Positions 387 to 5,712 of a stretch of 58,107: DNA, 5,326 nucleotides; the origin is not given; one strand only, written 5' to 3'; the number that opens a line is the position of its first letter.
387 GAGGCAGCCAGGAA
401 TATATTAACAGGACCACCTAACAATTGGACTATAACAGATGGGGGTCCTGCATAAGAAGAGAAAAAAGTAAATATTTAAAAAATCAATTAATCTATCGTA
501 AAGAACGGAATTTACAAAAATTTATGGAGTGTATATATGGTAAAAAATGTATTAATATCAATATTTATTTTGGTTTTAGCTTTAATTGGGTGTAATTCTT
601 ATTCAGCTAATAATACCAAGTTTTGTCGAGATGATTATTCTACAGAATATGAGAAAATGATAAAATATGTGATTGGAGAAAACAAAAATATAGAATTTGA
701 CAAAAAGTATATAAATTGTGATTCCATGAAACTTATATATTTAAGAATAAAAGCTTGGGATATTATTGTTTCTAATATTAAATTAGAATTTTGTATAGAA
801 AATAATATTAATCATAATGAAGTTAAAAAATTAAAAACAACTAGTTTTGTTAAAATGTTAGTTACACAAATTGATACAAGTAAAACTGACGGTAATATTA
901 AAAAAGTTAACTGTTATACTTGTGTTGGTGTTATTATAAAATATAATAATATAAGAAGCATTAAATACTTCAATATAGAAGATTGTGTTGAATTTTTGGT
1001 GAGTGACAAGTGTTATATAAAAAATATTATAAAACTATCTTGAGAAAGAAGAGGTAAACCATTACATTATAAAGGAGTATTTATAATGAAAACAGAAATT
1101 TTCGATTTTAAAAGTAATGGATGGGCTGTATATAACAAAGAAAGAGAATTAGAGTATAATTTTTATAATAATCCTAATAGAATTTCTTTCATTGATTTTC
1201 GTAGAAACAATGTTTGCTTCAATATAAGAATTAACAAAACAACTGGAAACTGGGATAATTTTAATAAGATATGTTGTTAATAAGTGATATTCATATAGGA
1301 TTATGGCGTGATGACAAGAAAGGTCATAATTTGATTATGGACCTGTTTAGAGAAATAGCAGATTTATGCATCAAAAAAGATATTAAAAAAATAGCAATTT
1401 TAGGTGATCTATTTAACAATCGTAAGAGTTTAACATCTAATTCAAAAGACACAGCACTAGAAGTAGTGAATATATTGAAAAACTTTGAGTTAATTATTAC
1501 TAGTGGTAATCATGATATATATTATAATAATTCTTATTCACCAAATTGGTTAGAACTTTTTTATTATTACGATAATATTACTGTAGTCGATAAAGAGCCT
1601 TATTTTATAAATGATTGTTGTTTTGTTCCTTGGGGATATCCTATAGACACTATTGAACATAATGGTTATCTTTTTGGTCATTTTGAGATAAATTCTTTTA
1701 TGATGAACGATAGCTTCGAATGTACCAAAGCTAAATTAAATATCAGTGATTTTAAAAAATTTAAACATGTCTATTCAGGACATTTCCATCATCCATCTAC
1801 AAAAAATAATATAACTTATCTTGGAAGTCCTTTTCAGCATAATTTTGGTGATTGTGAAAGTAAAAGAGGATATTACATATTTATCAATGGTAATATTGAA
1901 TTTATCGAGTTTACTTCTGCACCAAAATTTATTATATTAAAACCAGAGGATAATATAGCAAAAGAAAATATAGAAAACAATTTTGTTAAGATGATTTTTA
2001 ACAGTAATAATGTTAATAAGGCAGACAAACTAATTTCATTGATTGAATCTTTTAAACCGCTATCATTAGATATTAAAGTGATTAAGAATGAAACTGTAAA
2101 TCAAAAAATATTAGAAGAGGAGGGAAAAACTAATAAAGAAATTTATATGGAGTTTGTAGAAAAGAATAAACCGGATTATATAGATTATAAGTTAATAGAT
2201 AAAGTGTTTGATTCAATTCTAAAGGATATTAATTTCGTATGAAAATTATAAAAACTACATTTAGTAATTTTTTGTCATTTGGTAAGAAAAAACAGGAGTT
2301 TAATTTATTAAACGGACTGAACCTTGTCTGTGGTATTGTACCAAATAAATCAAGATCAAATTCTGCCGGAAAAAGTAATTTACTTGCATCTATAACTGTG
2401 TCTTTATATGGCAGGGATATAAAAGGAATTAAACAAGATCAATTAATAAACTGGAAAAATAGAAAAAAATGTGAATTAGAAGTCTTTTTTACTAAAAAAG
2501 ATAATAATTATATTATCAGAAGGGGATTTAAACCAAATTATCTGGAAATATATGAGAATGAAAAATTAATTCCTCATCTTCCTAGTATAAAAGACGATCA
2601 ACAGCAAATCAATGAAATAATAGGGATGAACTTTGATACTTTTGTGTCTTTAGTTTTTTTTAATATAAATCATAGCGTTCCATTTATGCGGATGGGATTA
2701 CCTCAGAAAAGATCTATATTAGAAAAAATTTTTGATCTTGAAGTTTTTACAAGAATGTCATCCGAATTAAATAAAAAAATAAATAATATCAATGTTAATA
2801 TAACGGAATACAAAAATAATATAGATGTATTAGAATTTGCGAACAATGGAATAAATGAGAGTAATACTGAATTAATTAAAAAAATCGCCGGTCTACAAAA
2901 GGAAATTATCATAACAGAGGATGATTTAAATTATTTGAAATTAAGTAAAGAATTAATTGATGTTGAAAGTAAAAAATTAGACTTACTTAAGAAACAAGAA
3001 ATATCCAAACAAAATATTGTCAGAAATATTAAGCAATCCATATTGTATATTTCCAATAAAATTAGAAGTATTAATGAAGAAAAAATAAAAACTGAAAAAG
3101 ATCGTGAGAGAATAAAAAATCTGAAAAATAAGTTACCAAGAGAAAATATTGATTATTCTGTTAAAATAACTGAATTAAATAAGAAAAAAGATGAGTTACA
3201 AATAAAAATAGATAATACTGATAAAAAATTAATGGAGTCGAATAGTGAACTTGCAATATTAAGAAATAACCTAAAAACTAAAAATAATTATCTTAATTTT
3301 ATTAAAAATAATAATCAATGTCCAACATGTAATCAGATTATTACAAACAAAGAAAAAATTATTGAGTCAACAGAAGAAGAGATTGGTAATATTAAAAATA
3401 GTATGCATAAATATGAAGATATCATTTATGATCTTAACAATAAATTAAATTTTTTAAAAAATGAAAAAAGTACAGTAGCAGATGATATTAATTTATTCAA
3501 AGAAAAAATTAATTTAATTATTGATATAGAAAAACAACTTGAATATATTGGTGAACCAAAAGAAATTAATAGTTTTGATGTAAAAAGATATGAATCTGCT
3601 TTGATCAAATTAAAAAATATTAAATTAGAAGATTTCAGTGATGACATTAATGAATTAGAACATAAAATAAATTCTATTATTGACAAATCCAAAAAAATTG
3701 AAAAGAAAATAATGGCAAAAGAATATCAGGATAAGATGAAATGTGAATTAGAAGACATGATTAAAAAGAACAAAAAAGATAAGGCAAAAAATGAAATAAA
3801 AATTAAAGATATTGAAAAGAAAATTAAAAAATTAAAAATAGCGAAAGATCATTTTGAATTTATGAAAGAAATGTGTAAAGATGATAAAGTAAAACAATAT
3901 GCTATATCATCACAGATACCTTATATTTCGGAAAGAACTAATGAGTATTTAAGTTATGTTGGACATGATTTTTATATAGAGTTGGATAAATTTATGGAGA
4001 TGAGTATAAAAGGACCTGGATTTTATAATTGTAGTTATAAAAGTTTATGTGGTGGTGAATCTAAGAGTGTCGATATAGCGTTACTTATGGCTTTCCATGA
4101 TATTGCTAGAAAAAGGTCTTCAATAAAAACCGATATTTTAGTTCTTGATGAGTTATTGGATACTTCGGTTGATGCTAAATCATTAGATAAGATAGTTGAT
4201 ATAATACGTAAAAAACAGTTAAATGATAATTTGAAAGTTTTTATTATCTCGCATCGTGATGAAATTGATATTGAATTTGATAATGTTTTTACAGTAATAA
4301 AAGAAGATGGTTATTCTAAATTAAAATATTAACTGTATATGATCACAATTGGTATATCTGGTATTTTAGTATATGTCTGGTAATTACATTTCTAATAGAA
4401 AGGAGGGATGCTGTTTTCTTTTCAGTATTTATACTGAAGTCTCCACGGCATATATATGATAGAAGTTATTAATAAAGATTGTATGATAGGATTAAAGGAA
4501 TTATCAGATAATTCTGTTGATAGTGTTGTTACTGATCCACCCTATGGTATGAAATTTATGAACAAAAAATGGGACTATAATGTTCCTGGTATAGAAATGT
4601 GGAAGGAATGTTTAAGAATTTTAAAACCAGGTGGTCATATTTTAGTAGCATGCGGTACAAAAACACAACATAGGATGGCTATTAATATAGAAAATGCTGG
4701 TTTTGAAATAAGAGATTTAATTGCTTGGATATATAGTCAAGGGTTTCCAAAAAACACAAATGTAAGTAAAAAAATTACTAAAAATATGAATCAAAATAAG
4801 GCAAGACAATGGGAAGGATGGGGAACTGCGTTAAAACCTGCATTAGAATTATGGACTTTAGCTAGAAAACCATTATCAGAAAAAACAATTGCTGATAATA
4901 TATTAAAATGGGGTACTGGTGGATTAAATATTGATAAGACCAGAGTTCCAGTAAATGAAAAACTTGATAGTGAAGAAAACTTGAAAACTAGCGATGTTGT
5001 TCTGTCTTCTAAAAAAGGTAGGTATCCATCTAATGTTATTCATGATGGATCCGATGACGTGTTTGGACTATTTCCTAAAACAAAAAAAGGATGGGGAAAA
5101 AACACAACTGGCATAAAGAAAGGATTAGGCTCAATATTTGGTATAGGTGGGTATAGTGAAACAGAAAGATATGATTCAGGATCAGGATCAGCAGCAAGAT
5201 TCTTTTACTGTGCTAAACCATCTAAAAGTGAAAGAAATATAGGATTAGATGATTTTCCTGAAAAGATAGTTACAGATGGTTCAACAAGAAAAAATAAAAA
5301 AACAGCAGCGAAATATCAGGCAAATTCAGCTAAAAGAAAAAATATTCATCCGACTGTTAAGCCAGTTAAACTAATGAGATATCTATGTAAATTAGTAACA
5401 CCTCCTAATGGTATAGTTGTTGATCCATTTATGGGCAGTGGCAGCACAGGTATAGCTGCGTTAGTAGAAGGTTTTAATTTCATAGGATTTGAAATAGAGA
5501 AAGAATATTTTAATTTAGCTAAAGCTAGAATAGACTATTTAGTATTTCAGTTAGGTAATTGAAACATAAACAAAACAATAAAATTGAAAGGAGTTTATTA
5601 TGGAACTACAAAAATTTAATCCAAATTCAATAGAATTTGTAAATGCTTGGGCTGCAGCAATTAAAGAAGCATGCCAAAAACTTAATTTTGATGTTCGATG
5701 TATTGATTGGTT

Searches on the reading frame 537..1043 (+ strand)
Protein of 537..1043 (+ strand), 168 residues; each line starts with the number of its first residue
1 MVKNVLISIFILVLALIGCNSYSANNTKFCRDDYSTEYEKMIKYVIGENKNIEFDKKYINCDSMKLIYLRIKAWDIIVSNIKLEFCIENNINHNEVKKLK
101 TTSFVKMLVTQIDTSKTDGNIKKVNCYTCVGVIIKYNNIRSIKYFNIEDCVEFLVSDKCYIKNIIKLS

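Call 70: find_encoding_contigs(protein=window:537-1043:+, flank=10000, max_places=6)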
Protein window:537-1043:+ (168 aa): 2 contigs read that carry it; 2 places shown.
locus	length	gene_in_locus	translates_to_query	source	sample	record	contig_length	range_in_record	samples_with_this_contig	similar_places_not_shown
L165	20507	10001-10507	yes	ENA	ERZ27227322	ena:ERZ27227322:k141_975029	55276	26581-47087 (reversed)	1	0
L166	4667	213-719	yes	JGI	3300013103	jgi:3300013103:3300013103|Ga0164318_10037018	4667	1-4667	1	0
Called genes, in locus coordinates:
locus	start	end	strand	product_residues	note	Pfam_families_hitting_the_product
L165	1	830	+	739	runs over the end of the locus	PF00317:Ribonuc_red_lgN (weak), PF02867:Ribonuc_red_lgC, PF12637:TSCPD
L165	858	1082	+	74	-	-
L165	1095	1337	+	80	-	-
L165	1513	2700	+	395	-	PF00149:Metallophos (weak)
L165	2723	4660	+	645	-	PF01555:N6_N4_Mtase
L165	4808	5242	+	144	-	-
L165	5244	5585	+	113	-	-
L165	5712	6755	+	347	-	PF10127:RlaP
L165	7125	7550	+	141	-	-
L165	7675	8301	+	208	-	PF24749:DUF7695, PF08719:NADAR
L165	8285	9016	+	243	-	-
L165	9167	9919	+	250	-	-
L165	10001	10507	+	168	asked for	-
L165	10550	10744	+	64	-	-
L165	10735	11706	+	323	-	PF00149:Metallophos (weak)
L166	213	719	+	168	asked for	-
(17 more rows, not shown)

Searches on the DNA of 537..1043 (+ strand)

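Call 92: search_dna_similar(query=L165:6864-7171:+, collection=phages, mode=distant, max_rows=10, max_evalue=0.001)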
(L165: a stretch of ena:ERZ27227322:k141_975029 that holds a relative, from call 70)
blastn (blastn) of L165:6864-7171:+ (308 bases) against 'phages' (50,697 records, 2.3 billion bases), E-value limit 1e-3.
No match.

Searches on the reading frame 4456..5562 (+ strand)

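Call 20: search_protein_families(library=phrogs, proteins=[window:4456-5562:+], max_evalue=0.00001)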
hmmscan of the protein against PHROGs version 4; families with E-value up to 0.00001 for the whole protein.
window:4456-5562:+ (368 aa): 13 families
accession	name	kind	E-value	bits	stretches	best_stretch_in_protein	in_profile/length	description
phrog_67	-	other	1.2e-75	257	1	1-364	123-348/743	DNA methyltransferase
phrog_3008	-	other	4.6e-32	112.2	1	277-362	139-214/244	DNA methyltransferase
phrog_498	-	other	2.7e-27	96.6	1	279-359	338-420/633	DNA methyltransferase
phrog_6025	-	other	8.3e-26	91.8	1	2-108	12-125/192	DNA methyltransferase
phrog_18293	-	other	3.2e-21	76.5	1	290-360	38-108/119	methyltransferase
phrog_23148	-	unknown function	5.5e-19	69.8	1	267-359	53-146/165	-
phrog_8769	-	other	1e-18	68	1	307-360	1-54/71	methyltransferase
phrog_12862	-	unknown function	1.2e-12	48.9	1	3-80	4-80/149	-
phrog_23085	-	unknown function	1.1e-10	42.2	1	290-358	36-104/138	-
phrog_6952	-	other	2e-10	41.8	1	298-363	114-179/181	DNA methyltransferase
phrog_18146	-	other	8.1e-09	35.9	1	307-349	58-101/452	DNA methyltransferase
phrog_11619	-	other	2.5e-07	31.3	1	14-84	80-151/186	DNA methyltransferase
phrog_23224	-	other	4.1e-06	27.3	0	294-362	227-295/305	DNA methyltransferase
